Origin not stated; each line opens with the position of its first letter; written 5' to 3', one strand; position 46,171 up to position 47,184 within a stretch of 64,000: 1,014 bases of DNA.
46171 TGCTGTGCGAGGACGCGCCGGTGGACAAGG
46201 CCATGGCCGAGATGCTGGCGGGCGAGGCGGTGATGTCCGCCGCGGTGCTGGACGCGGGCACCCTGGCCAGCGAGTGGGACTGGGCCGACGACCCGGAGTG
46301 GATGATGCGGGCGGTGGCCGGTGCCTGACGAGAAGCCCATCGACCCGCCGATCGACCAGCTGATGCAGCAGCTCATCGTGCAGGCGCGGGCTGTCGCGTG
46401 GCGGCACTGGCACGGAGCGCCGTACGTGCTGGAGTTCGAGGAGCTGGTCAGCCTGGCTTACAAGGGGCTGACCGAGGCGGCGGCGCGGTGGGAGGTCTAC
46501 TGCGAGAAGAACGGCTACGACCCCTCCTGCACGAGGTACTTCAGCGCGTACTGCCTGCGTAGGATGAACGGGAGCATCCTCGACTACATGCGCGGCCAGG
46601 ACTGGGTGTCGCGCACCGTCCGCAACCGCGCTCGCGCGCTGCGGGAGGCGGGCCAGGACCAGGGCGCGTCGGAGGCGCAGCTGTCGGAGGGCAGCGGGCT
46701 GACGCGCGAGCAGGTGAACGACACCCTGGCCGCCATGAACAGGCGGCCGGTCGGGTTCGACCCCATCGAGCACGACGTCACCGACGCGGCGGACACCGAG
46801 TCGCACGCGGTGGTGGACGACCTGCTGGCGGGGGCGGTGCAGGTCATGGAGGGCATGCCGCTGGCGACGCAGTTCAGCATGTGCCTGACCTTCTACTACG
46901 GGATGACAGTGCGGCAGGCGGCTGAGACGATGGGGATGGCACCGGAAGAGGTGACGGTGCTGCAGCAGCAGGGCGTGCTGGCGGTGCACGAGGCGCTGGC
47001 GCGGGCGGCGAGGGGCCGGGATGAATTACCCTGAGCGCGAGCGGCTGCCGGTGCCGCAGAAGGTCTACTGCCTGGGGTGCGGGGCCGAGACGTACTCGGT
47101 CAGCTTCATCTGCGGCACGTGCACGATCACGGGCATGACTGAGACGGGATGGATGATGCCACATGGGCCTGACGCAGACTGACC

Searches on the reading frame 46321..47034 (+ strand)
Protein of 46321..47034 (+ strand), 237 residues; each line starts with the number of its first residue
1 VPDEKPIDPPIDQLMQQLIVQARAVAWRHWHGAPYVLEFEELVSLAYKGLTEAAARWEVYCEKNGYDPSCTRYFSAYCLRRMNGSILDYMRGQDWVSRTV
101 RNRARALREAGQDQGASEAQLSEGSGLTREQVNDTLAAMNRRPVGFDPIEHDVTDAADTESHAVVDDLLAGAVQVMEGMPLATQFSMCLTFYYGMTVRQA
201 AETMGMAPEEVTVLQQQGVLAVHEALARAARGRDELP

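Call 8: search_protein_families(library=pfam, proteins=[window:46321-47034:+], max_evalue=0.01)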
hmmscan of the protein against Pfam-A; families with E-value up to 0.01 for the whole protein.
window:46321-47034:+ (237 aa): 0 families

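Call 9: search_protein_families(library=phrogs, proteins=[window:46321-47034:+], max_evalue=0.001)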
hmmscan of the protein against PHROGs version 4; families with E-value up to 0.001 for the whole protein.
window:46321-47034:+ (237 aa): 2 families
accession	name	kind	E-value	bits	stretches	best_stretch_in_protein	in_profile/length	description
phrog_36098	-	transcription regulation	1e-05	26.3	1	20-140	23-145/223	RNA polymerase sigma factor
phrog_351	-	transcription regulation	0.00012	21.8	1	37-211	531-711/928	RNA polymerase sigma factor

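Call 40: search_protein_families(library=pfam, proteins=[window:46321-47034:+], max_evalue=5)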
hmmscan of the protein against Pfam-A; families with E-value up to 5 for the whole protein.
window:46321-47034:+ (237 aa): 5 families
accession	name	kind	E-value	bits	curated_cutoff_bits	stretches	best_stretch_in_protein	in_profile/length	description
PF04542.20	Sigma70_r2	-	0.014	15.7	24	1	66-95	41-70/71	Sigma-70 region 2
PF13384.12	HTH_23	-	0.016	15.5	24.6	1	98-140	2-42/50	Homeodomain-like domain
PF13545.12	HTH_Crp_2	-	0.091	13.2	27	1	117-142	24-49/70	Crp-like helix-turn-helix domain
PF13217.11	DUF4025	-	0.092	13.1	25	1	116-137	20-41/50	Protein of unknown function (DUF4025)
PF04545.22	Sigma70_r4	-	0.16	11.9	24.1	1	187-218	13-44/50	Sigma-70, region 4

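Call 80: search_solved_structures(query=window:46321-47034:+, max_evalue=1)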
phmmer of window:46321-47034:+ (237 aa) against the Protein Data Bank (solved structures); distinct sequences matched with E-value up to 1: 8.
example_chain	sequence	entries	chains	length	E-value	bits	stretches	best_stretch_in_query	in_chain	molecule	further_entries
6pmi_F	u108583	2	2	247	3.7e-07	33.4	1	56-222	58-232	RNA polymerase sigma factor FliA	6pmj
6pfv_A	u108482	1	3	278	5e-07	32.9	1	22-121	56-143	RNA polymerase sigma factor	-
6pfj_A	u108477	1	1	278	6.6e-07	32.5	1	23-111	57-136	RNA polymerase sigma factor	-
9wsf_A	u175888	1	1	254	0.00014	24.9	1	12-223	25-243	RNA polymerase sigma factor FliA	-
9wsm_F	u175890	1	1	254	0.00015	24.8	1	12-222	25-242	RNA polymerase sigma factor FliA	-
1rp3_A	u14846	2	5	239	0.0019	21.3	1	73-222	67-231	RNA polymerase sigma factor SIGMA-28 (FliA) | RNA polymerase sigma factor FliA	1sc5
9i6b_C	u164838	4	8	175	0.086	15.8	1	101-153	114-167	Mitochondrial import receptor subunit tom22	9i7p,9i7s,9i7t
9isn_F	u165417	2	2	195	0.62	13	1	146-220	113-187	ECF sigma factor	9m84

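Call 81: search_protein_families(library=ncbifam, proteins=[window:46321-47034:+], max_evalue=0.1)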
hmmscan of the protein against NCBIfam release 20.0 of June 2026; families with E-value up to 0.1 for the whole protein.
window:46321-47034:+ (237 aa): 12 families
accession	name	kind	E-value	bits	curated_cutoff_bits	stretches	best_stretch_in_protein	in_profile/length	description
TIGR02479.1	FliA_WhiG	subfamily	2.3e-15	57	189.6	1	15-217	2-214/224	FliA/WhiG family RNA polymerase sigma factor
NF005413.0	PRK06986.1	subfamily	1.5e-14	54.5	201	1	12-227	16-237/241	RNA polymerase sigma factor FliA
NF004935.0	PRK06288.1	equivalog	1.5e-10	41.2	343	1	23-113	47-128/270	RNA polymerase sigma factor WhiG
TIGR02937.1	sigma70-ECF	superfamily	6.6e-10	38.9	42.9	1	12-219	4-158/165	sigma-70 family RNA polymerase sigma factor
NF004572.0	PRK05911.1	equivalog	9.4e-09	35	378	1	12-110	26-115/257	RNA polymerase sigma factor sigma-28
NF005809.0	PRK07670.1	equivalog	3.2e-08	33.4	326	1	13-112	27-117/255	FliA/WhiG family RNA polymerase sigma factor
NF009091.0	PRK12427.1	equivalog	4.6e-06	26.5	339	1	72-112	68-108/233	FliA/WhiG family RNA polymerase sigma factor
TIGR02980.1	SigBFG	subfamily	0.00039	20.2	234.35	1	64-220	46-220/227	SigB/SigF/SigG family RNA polymerase sigma factor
NF007230.0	PRK09648.1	subfamily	0.0014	18.4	209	1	126-226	88-189/195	RNA polymerase sigma factor ShbA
NF005644.0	PRK07408.1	subfamily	0.0016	18.1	261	1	23-228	41-255/258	RNA polymerase sigma factor SigF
NF004113.0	PRK05602.1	equivalog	0.048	13.3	208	1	152-232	127-207/211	RNA polymerase sigma factor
NF009193.0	PRK12541.1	equivalog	0.055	13.7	171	1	150-213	84-147/161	RNA polymerase sigma factor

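Call 90: search_solved_structures(query=window:46321-47034:+, max_evalue=0.00001, show_alignments=1)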
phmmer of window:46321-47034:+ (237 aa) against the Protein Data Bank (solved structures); distinct sequences matched with E-value up to 0.00001: 3.
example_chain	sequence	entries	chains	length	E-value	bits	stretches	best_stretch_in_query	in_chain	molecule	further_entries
6pmi_F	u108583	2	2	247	3.7e-07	33.4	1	56-222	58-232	RNA polymerase sigma factor FliA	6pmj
6pfv_A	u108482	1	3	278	5e-07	32.9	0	22-121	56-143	RNA polymerase sigma factor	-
6pfj_A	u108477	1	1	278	6.6e-07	32.5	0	23-111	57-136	RNA polymerase sigma factor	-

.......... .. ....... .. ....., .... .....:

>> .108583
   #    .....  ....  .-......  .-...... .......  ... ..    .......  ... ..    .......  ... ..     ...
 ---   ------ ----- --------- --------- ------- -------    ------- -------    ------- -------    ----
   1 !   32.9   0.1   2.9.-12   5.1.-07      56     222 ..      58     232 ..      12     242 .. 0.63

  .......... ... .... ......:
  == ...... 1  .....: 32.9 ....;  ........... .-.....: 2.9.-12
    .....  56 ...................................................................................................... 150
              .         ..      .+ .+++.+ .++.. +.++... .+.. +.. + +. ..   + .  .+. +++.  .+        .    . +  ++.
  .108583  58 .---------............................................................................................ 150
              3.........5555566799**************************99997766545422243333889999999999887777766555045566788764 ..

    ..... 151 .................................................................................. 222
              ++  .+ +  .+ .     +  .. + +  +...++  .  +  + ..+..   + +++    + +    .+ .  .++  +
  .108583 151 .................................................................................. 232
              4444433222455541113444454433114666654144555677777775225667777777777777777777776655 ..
